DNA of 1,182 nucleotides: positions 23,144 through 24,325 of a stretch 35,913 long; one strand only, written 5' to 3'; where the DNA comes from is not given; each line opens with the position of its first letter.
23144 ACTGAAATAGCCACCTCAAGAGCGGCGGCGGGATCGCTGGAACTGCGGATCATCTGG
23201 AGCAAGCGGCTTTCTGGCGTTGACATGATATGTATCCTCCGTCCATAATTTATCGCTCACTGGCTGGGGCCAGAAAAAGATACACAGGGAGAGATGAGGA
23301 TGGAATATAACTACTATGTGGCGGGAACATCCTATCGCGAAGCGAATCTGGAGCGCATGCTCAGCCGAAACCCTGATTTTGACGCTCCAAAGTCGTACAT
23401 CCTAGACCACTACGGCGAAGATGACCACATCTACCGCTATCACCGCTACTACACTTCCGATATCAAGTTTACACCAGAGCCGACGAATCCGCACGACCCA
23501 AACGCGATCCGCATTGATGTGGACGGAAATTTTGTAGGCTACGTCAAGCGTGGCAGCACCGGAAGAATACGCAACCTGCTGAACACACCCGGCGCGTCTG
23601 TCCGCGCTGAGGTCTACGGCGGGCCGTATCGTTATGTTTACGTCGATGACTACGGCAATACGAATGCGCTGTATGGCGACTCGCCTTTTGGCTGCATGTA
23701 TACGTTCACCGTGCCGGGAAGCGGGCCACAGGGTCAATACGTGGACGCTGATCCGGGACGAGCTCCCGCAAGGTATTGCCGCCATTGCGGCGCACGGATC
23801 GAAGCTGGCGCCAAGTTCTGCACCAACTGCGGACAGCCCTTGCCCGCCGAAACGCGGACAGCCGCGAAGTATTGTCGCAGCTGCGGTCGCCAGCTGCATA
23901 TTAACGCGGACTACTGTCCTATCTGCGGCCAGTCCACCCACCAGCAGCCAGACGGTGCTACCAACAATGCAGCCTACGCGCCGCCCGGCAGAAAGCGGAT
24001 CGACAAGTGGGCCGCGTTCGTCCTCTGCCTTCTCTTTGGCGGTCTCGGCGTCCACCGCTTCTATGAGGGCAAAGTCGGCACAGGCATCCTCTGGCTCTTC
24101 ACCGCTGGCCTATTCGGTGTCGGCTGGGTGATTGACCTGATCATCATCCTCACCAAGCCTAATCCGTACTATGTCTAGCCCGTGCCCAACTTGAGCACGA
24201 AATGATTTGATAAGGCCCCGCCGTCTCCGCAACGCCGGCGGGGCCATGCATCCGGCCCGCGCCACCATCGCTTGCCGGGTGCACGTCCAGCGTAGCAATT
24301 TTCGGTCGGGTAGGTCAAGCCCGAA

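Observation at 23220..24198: Lysogeny-module moron encoding an unusual HIRAN - double zinc ribbon - TM2 membrane protein (candidate exclusion/abortive-infection factor)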

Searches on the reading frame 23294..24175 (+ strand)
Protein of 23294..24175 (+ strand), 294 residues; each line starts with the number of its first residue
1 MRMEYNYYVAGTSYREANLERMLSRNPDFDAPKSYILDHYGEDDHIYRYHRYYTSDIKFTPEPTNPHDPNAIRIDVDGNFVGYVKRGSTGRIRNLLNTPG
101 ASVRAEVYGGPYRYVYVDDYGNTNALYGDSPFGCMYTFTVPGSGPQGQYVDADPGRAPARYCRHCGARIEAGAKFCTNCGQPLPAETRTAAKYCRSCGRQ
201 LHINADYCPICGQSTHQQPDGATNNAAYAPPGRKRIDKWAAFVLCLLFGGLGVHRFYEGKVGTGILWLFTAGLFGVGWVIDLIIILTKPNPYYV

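Call 3: search_protein_families(library=pfam, proteins=[window:23294-24175:+], max_evalue=1)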
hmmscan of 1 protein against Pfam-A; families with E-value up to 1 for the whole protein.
window:23294-24175:+ (294 aa): 26 families (the best 25 are shown)
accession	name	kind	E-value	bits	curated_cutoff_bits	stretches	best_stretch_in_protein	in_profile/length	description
PF05154.21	TM2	-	4.7e-17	62.4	27.9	1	237-283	4-51/51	TM2 domain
PF13240.11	Zn_Ribbon_1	-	2.2e-12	46.8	25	2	161-183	1-23/23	zinc-ribbon domain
PF12773.13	DZR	-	2e-10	41.1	27.3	1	162-212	1-45/45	Double zinc ribbon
PF08797.16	HIRAN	-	1e-08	35.3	24.7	1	55-109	24-79/96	HIRAN domain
PF17032.10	Zn_ribbon_15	-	2.1e-08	35.3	28.9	2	191-212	52-73/73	zinc-ribbon family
PF24463.1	DUF7577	-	1.5e-07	31.3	28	1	159-184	2-27/27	Domain of unknown function (DUF7577)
PF13248.11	Zn_ribbon_3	-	4.5e-06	26.4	27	1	160-183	3-26/26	zinc-ribbon domain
PF18912.6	DZR_2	-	4.8e-06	26.7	27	2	189-217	19-48/56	Double zinc ribbon domain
PF14803.11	Zn_ribbon_Nudix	-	8.3e-06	26.1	25.6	1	174-184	1-11/34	Nudix N-terminal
PF24460.1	DUF7575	-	0.00013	21.6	28.5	1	161-184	5-28/28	Domain of unknown function (DUF7575)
PF14149.11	YhfH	-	0.00064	19.9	27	0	158-170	12-24/37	YhfH-like protein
PF13920.12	zf-C3HC4_3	-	0.0028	17.9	27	1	193-215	25-46/49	Zinc finger, C3HC4 type (RING finger)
PF05810.19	NinF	-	0.0048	17.2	27.5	0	176-185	2-11/25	NinF protein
PF03854.20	zf-P11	-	0.015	15.4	25.6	0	194-212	24-42/50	P-11 zinc finger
PF01155.25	HypA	-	0.023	15.2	28.9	1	186-221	65-102/112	Hydrogenase/urease nickel incorporation, metallochaperone, hypA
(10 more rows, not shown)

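Call 4: search_protein_families(library=padloc, proteins=[window:23294-24175:+], max_evalue=1)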
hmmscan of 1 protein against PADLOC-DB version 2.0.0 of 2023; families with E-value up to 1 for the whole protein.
window:23294-24175:+ (294 aa): 5 families
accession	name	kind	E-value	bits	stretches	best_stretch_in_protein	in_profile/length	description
PDLC04347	PDC-M03B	-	0.00034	18.3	1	56-107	154-205/245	-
PDLC04349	PDC-M03B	-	0.0039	14.8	1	55-98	158-202/232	-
PDLC04352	PDC-M03B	-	0.031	11.8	1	39-96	143-199/250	-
PDLC04062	PD-T4-6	-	0.19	8.7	1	174-210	2-37/450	-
PDLC00014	DruE2|DruE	-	0.97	4.7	1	158-191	1107-1141/1928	SNF2 family N-terminal domain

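Call 5: search_protein_families(library=phrogs, proteins=[window:23294-24175:+], max_evalue=1)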
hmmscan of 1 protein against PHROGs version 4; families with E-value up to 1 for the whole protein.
window:23294-24175:+ (294 aa): 38 families (the best 25 are shown)
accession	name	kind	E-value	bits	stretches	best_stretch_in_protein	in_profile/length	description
phrog_10292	-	unknown function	1.2e-18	68.4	2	192-284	4-100/136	-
phrog_8793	-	unknown function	9.6e-14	52.7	1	240-285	6-51/81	-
phrog_10772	-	unknown function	2.2e-13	51.3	1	238-287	4-55/82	-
phrog_8043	-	unknown function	1.6e-12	48.4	1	28-98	39-106/172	-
phrog_4721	-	unknown function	1.2e-10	42.1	1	30-115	192-276/304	-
phrog_10680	-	unknown function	5.2e-08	34.1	1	234-274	74-114/144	-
phrog_22651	-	unknown function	2.7e-07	31.8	1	239-285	5-51/111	-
phrog_2546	-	unknown function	4.7e-07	31.2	2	161-188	2-29/180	-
phrog_6600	-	unknown function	7.6e-06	26.5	1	42-115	184-261/285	-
phrog_4654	-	unknown function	1.2e-05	25.8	1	45-126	60-141/270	-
phrog_16989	-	moron, auxiliary metabolic gene and host takeover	1.4e-05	26.1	2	191-225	6-40/122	membrane protein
phrog_9700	-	unknown function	5.3e-05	23.3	1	160-246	7-96/483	-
phrog_33436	-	unknown function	0.00018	22.7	1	238-284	4-51/117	-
phrog_27357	-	unknown function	0.00024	22.4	1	234-280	33-80/112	-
phrog_18569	-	unknown function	0.00047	21.3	1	55-97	28-71/95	-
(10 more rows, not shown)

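Call 12: find_homologous_proteins(query=window:23294-24175:+, max_evalue=0.001)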
Query window:23294-24175:+ (294 aa): 196 proteins with E <= 0.001 among 848 candidates; the best 120 are listed.
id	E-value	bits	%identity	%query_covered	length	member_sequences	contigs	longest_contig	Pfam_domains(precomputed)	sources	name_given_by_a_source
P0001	6.5e-183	625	88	99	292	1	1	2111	PF13240.12,PF12773.14,PF17032.11,PF05154.22,PF08797.17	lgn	-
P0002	1.2e-180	618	88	99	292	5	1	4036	PF13240.12,PF12773.14,PF17032.11,PF05154.22,PF08797.17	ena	-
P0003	5.8e-179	612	86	99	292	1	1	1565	PF13240.12,PF12773.14,PF17032.11,PF05154.22,PF08797.17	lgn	-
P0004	4.1e-178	610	88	99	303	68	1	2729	PF18912.7,PF13240.12,PF12773.14,PF17032.11,PF24463.2,PF24460.2,PF05154.22,PF13248.12,PF08797.17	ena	-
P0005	5.0e-163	560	82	99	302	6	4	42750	PF13240.12,PF14803.12,PF12773.14,PF17032.11,PF24463.2,PF24460.2,PF05154.22,PF13248.12,PF08797.17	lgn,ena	-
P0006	3.2e-152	525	75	99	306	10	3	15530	PF13240.12,PF12773.14,PF17032.11,PF24460.2,PF05154.22,PF08797.17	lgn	-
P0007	3.8e-147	508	72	99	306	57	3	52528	PF13240.12,PF12773.14,PF17032.11,PF05154.22,PF08797.17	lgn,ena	-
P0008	8.5e-116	405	84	71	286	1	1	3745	PF13240.12,PF14803.12,PF12773.14,PF17032.11,PF24463.2,PF24460.2,PF13248.12,PF08797.17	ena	-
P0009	2.2e-104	367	59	99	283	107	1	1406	PF05154.22,PF08797.17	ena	-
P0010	7.3e-93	330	92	49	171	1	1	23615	PF18912.7,PF13240.12,PF14803.12,PF12773.14,PF17032.11,PF24463.2,PF09297.17,PF24460.2,PF05154.22,PF13248.12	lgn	-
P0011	8.2e-86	306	48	99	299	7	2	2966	PF18912.7,PF13240.12,PF13920.13,PF12773.14,PF17032.11,PF24463.2,PF10571.16,PF05154.22,PF08797.17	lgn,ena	-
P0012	4.4e-85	304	64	68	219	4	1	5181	PF13240.12,PF14803.12,PF12773.14,PF17032.11,PF05154.22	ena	-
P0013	2.9e-82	295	46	100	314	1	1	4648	PF13240.12,PF12773.14,PF17032.11,PF24463.2,PF10571.16,PF24460.2,PF05154.22,PF13248.12,PF08797.17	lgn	-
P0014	2.4e-81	292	47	99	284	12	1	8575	PF05154.22,PF08797.17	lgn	-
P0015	1.6e-80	289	45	99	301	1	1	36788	PF13240.12,PF12773.14,PF17032.11,PF24460.2,PF05154.22,PF13248.12,PF08797.17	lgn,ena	-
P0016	1.9e-77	279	44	99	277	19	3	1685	PF13240.12,PF24460.2,PF05154.22,PF08797.17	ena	-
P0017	2.0e-77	279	43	99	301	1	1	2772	PF13240.12,PF14803.12,PF12773.14,PF17032.11,PF24463.2,PF10571.16,PF24460.2,PF05154.22,PF13248.12,PF08797.17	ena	-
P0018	9.6e-77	277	44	99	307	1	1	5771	PF13240.12,PF12773.14,PF17032.11,PF10571.16,PF24460.2,PF05154.22,PF13248.12,PF08797.17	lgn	-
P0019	1.7e-73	266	47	99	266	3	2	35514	PF05154.22,PF08797.17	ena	-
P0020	5.0e-73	264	47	99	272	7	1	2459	PF05154.22,PF08797.17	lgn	-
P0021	7.0e-68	247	42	99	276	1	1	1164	PF13240.12,PF05154.22,PF08797.17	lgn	-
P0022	6.5e-63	231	40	99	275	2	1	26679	PF13240.12,PF05154.22,PF13248.12,PF08797.17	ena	-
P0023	9.9e-63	231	42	100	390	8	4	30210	PF13240.12,PF14020.12,PF05154.22,PF08797.17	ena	-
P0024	2.6e-62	229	42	100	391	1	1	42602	PF13240.12,PF14020.12,PF05154.22,PF08797.17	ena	-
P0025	3.2e-62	229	43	100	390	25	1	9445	PF13240.12,PF14020.12,PF05154.22,PF08797.17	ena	-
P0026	6.5e-62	228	43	100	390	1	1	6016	PF13240.12,PF14020.12,PF05154.22,PF08797.17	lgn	-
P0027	8.2e-62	228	43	100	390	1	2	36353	PF13240.12,PF14020.12,PF05154.22,PF08797.17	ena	-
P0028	1.0e-61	227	42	100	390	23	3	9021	PF14020.12,PF05154.22,PF08797.17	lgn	-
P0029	2.5e-61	226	42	100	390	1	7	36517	PF13240.12,PF14020.12,PF05154.22,PF08797.17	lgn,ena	-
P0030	3.5e-61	225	42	100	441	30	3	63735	PF05154.22,PF08797.17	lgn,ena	-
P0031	6.6e-60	221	42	100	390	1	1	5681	PF14020.12,PF05154.22,PF08797.17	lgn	-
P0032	2.5e-52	196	50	68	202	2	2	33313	PF08797.17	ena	-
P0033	3.7e-52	196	50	69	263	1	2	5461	PF08797.17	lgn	-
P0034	7.5e-41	159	45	46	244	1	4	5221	PF18912.7,PF13240.12,PF14803.12,PF12773.14,PF17032.11,PF24463.2,PF09297.17,PF09889.17,PF05154.22,PF13248.12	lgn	-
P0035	5.1e-40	156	48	46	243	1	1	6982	PF18912.7,PF13240.12,PF14803.12,PF12773.14,PF17032.11,PF09889.17,PF05154.22,PF13248.12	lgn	-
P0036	5.7e-40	156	48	46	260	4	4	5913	PF18912.7,PF13240.12,PF12773.14,PF17032.11,PF09297.17,PF09889.17,PF10571.16,PF05154.22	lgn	-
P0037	4.0e-39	153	48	46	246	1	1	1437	PF18912.7,PF13240.12,PF14803.12,PF12773.14,PF17032.11,PF10571.16,PF05154.22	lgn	-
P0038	4.8e-39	153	45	46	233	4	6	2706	PF18912.7,PF13240.12,PF14803.12,PF12773.14,PF17032.11,PF24463.2,PF09297.17,PF05154.22,PF13248.12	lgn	-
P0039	5.0e-39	153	45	52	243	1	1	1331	PF18912.7,PF13240.12,PF14803.12,PF12773.14,PF17032.11,PF24463.2,PF09297.17,PF05154.22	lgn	-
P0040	1.0e-38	152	43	48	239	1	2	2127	PF18912.7,PF13240.12,PF14803.12,PF12773.14,PF17032.11,PF24463.2,PF09297.17,PF09889.17,PF05154.22,PF13248.12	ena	-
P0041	1.4e-38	151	48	46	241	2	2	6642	PF18912.7,PF13240.12,PF14803.12,PF12773.14,PF17032.11,PF24463.2,PF09297.17,PF09889.17,PF24460.2,PF05154.22,PF13248.12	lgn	-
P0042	1.1e-37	148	46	52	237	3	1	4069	PF18912.7,PF13240.12,PF14803.12,PF12773.14,PF17032.11,PF24463.2,PF24460.2,PF05154.22,PF13248.12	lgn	-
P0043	8.3e-37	145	52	46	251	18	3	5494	PF13240.12,PF12773.14,PF17032.11,PF05154.22,PF13248.12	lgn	-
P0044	8.4e-37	145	36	69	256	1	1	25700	PF18912.7,PF13240.12,PF14803.12,PF12773.14,PF17032.11,PF09297.17,PF05154.22,PF13248.12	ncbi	-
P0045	5.3e-36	143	56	43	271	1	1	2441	PF13240.12,PF05154.22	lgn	-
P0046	2.0e-34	138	42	46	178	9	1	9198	PF18912.7,PF13240.12,PF14803.12,PF12773.14,PF17032.11,PF24463.2,PF24460.2,PF05154.22,PF13248.12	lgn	-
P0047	2.2e-34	137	45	46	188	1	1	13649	PF18912.7,PF13240.12,PF14803.12,PF12773.14,PF17032.11,PF07191.18,PF24463.2,PF05154.22,PF13248.12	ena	-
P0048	4.9e-33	133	52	43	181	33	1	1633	PF13240.12,PF05154.22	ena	-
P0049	5.6e-33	133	55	35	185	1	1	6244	PF05154.22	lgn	-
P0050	7.1e-33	132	55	42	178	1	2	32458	PF05154.22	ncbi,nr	ncbi:MAG: NINE protein [Lachnospiraceae bacterium]|nr:NINE protein [Ruminococcus sp.] MCM1276011.1 N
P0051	9.2e-33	132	40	46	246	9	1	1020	PF13240.12,PF14803.12,PF12773.14,PF17032.11,PF05154.22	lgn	-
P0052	9.4e-33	132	44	46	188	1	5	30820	PF13240.12,PF14803.12,PF12773.14,PF17032.11,PF07191.18,PF05154.22,PF13248.12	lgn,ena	-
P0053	1.1e-32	132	55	42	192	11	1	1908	PF13240.12,PF05154.22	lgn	-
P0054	2.3e-32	131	53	39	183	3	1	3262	PF05154.22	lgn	-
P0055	2.2e-31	128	53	35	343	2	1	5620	PF13156.13,PF22722.3,PF04471.19,PF05154.22,PF09397.17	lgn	-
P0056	2.3e-31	127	47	51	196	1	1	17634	PF13240.12,PF05154.22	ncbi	-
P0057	2.6e-31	127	49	47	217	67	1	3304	PF13240.12,PF05154.22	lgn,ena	-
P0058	2.6e-31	127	52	39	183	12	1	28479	PF13240.12,PF05154.22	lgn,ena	-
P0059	4.4e-31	127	37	49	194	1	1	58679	PF13240.12,PF12773.14,PF24460.2,PF05154.22,PF13248.12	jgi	jgi:DNA-directed RNA polymerase subunit RPC12/RpoP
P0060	4.5e-31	127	50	39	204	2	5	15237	PF05154.22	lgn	-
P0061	5.0e-31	126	47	51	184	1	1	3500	PF13240.12,PF05154.22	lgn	-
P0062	5.7e-31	126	52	39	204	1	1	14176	PF05154.22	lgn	-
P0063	5.7e-31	126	50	38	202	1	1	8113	PF05154.22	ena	-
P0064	1.2e-30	125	47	49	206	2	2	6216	PF13240.12,PF05154.22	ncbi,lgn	-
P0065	1.6e-30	125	48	47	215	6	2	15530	PF13240.12,PF05154.22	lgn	-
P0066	1.7e-30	125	55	37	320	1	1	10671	PF05154.22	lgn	-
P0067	1.8e-30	125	50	39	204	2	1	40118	PF05154.22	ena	-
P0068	2.1e-30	124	53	35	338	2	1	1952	PF13156.13,PF22722.3,PF04471.19,PF05154.22,PF09397.17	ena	-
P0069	2.3e-30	124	44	51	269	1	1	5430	PF13240.12,PF05154.22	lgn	-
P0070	2.3e-30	124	52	39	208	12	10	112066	PF05154.22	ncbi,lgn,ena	-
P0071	2.6e-30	124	53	37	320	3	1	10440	PF05154.22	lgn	-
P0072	3.3e-30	124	48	48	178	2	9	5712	PF13240.12,PF05154.22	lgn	-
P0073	3.3e-30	124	46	48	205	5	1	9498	PF13240.12,PF05154.22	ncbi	-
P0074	4.6e-30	123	51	39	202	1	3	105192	PF05154.22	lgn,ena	-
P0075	5.2e-30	123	45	47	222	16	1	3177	PF13240.12,PF05154.22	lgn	-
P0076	6.2e-30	123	50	39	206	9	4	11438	PF05154.22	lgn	-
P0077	6.8e-30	123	47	50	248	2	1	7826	PF05154.22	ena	-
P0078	9.4e-30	122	48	38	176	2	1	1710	PF05154.22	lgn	-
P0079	1.2e-29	122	48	44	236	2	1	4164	PF13240.12,PF05154.22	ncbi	-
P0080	1.9e-29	121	51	39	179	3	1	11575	PF05154.22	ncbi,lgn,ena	-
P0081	2.4e-29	121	44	47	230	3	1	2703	PF13240.12,PF05154.22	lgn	-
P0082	2.6e-29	121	46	48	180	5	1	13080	PF13240.12,PF05154.22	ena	-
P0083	2.9e-29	121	50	39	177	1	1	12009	PF13240.12,PF05154.22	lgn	-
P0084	3.6e-29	120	50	39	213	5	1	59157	PF05154.22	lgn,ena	-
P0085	4.5e-29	120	51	35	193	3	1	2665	PF05154.22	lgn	-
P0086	4.6e-29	120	51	39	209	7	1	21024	PF05154.22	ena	-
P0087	5.2e-29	120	45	38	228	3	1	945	PF13240.12,PF05154.22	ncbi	-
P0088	5.3e-29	120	50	39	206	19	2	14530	PF05154.22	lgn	-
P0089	5.7e-29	120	51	41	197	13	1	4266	PF13240.12,PF05154.22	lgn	-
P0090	1.1e-28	119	43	49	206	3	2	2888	PF05154.22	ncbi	-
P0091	1.1e-28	119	42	46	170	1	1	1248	PF13240.12,PF12773.14,PF05154.22,PF13248.12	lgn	-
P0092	1.1e-28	119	52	39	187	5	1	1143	PF05154.22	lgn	-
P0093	1.2e-28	119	41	52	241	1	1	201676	PF18912.7,PF13240.12,PF12773.14,PF17032.11,PF10571.16,PF05154.22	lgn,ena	-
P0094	1.4e-28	118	48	40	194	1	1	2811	PF13240.12,PF05154.22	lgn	-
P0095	1.9e-28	118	49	38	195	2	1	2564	PF13240.12,PF05154.22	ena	-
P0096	2.5e-28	118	55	35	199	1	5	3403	PF05154.22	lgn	-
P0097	2.5e-28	118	50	43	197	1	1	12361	PF13240.12,PF05154.22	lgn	-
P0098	2.7e-28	117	50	43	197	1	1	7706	PF13240.12,PF05154.22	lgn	-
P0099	3.1e-28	117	50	43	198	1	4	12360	PF13240.12,PF05154.22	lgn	-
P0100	3.1e-28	117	49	43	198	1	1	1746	PF13240.12,PF05154.22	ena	-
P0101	6.6e-28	116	44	51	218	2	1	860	PF13240.12,PF05154.22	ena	-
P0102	6.8e-28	116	47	40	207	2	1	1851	PF05154.22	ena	-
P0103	7.1e-28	116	53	36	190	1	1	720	PF05154.22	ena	-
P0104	8.4e-28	116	48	40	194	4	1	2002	PF13240.12,PF05154.22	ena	-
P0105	1.0e-27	116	46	39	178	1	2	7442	PF05154.22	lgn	-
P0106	1.1e-27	115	51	40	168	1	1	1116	PF05154.22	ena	-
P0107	1.1e-27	115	42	59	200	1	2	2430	PF13240.12,PF05154.22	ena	-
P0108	1.2e-27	115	39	59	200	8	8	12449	PF05154.22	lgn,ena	-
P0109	1.3e-27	115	50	44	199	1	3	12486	PF05154.22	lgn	-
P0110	1.5e-27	115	51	43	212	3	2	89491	PF13240.12,PF05154.22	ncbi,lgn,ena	-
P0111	2.5e-27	114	40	52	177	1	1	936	PF05154.22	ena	-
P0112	3.4e-27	114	49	43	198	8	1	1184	PF13240.12,PF05154.22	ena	-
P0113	3.8e-27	114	46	51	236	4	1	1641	PF13240.12,PF05154.22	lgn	-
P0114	3.9e-27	114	40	47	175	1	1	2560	PF18912.7,PF13240.12,PF12773.14,PF05154.22,PF13248.12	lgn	-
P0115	4.3e-27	113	38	47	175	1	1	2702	PF18912.7,PF13240.12,PF12773.14,PF05154.22,PF13248.12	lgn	-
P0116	4.5e-27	113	48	43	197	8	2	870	PF13240.12,PF05154.22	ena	-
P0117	5.4e-27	113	54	36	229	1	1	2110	PF13240.12,PF05154.22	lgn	-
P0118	6.9e-27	113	45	51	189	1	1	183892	PF05154.22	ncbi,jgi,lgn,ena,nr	ncbi:MAG: TM2 domain-containing protein [Oscillospiraceae bacterium]|nr:TM2 domain-containing protei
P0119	6.9e-27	113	77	21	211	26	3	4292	PF13240.12,PF12773.14,PF05154.22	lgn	-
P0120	9.2e-27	112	50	43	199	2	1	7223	PF05154.22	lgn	-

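Call 13: search_dna_similar(query=window:23294-24175:+, collection=phages, mode=protein, max_rows=30)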
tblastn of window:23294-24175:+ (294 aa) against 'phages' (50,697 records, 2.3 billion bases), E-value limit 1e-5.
Records with a match: 33; places in all: 33; records where one place covers at least 80% of the query: 0.
Best place of each record, by identity: 60-80% 9; <60% 24.
By first word of the organism name: Streptococcus 20; Aeromonas 10; Bacteriophage 2; Roseburia 1.
By host as written in the record: - 3; Aeromonas hydrophila BIOTECH 10089 3; Streptococcus pyogenes MGAS315 2; Aeromonas salmonicida 2; Aeromonas salmonicida M15879-11 2; Streptococcus pneumoniae, strain 11865 1; Streptococcus pneumoniae 670 1; Streptococcus pneumoniae, strain 23782 1; and 18 more.
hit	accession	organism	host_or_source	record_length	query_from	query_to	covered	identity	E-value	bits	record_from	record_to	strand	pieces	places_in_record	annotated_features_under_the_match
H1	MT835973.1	Bacteriophage sp.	human fecal samples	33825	162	294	45%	40.9%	2e-22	102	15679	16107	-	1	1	record has no annotation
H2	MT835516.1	Bacteriophage sp.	human fecal samples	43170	191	294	35%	42.1%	2e-15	82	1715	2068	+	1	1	record has no annotation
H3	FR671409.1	Streptococcus phage 11865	Streptococcus pneumoniae, strain 11865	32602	6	118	38%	30.9%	4e-9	63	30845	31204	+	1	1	scaffold 2 | Phage HIRAN domain protein | HMMPfam hit to PF08797, HIRAN, score 2.6e-09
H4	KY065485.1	Streptococcus phage IPP45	Streptococcus pneumoniae 670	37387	6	118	38%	30.9%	4e-9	63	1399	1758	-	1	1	hypothetical protein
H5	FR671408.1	Streptococcus phage 23782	Streptococcus pneumoniae, strain 23782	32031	6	118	38%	30.9%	8e-9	62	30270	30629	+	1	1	scaffold 2 | Phage HIRAN domain protein | HMMPfam hit to PF08797, HIRAN, score 1.3e-09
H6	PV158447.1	Aeromonas phage AhC3_1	Aeromonas hydrophila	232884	200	284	29%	39.1%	1e-6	56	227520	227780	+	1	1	hypothetical protein (x2)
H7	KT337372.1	Streptococcus phage phiARI0995b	Streptococcus pneumoniae 10B06705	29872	6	118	38%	29.3%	4e-8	60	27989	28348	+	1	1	HIRAN domain protein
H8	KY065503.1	Streptococcus phage IPP67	Streptococcus pneumoniae BS458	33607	6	118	38%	29.3%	4e-8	60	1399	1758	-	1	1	hypothetical protein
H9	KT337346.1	Streptococcus phage phiARI0285-2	Streptococcus pneumoniae 10B01328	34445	6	118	38%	29.3%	4e-8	60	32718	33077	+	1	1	HIRAN domain protein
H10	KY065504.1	Streptococcus phage IPP68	Streptococcus pneumoniae 70585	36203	6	118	38%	29.3%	4e-8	60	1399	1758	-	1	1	hypothetical protein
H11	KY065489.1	Streptococcus phage IPP51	Streptococcus pneumoniae 6A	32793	6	118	38%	29.3%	8e-8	59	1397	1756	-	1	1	hypothetical protein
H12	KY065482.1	Streptococcus phage IPP42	Streptococcus pneumoniae AP200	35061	6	118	38%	29.3%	1e-7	59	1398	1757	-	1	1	hypothetical protein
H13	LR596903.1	Roseburia phage Shimadzu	-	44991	213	285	25%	44.6%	1e-7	59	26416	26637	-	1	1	orf32: hypothetical protein with TM2 domain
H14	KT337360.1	Streptococcus phage phiARI0578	Streptococcus pneumoniae 09B10380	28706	6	118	38%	28.5%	9e-7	56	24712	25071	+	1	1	HIRAN domain protein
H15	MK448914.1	Streptococcus phage Javan348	Streptococcus oralis ATCC_49296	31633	45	156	38%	28.1%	8e-6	53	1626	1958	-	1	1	hypothetical protein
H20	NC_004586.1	Streptococcus phage 315.3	Streptococcus pyogenes MGAS315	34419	6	83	27%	36.1%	2e-8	61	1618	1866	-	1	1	hypothetical protein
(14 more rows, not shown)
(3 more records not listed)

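Call 15: get_annotated_region(hit=H20, flank=3500)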
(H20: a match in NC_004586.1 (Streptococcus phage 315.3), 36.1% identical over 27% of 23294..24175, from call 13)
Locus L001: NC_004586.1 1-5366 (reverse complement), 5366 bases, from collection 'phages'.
description: Streptococcus pyogenes phage 315.3, complete genome.
organism: Streptococcus phage 315.3 (NCBI taxid 198540)
taxonomy: Viruses; Duplodnaviria; Heunggongvirae; Uroviricota; Caudoviricetes
host: Streptococcus pyogenes MGAS315; source: -; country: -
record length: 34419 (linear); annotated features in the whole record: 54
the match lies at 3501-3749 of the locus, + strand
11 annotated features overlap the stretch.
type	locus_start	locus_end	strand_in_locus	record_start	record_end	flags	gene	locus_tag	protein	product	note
CDS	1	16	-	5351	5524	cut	-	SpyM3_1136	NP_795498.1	hypothetical protein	best blastp hit: gb|AAK33867.1| (AE006543) hypothetical protein - phage associated [Streptococcus pyogenes M1 GAS]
CDS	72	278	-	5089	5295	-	-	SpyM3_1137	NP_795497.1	hypothetical protein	best blastp hit: gb|AAK34280.1| (AE006582) hypothetical protein [Streptococcus pyogenes M1 GAS]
CDS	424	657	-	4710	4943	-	-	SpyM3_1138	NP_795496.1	hypothetical protein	best blastp hit: gb|AAK33865.1| (AE006543) hypothetical protein [Streptococcus pyogenes M1 GAS, gb|AAK34281.1| ...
CDS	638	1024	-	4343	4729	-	-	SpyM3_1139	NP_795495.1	hypothetical protein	best blastp hit: gb|AAL97396.1| (AE010005) conserved hypothetical phage protein [Streptococcus pyogenes MGAS8232], and ...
CDS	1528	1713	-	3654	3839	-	-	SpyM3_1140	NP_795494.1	hypothetical protein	best blastp hit: gb|AAK34283.1| (AE006582) hypothetical protein [Streptococcus pyogenes M1 GAS], and gb|AAL98073.1| ...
CDS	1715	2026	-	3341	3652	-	xis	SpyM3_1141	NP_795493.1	putative excisionase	best non-GAS blastp hit: gb|AAK04607.1|AE006286_6 (AE006286) prophage ps2 protein 07, excisionase [Lactococcus lactis ...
CDS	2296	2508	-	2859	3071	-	-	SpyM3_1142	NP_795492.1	putative Cro-like repressor protein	best non-GAS blastp hit: gb|AAC03458.1| (AF020798) Cro-like regulatory protein [Streptococcus thermophilus ...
CDS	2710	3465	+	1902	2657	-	-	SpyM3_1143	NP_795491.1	putative cI-like repressor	best non-GAS blastp hit: gb|AAL82233.1| (AF424781) cI-like repressor [Staphylococcus aureus phage phi 11]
CDS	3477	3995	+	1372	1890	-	-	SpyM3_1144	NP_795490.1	hypothetical protein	best non-GAS blastp hit: dbj|BAB58161.1| (AP003364) hypothetical protein [Staphylococcus aureus subsp.aureus Mu50]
CDS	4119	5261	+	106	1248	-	-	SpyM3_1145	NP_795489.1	putative integrase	best non-GAS blastp hit: gb|AAK04601.1|AE006285_9 (AE006285) prophage ps2 protein 01, integrase [Lactococcus lactis ...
misc_feature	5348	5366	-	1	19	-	-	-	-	-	315.3 attP-R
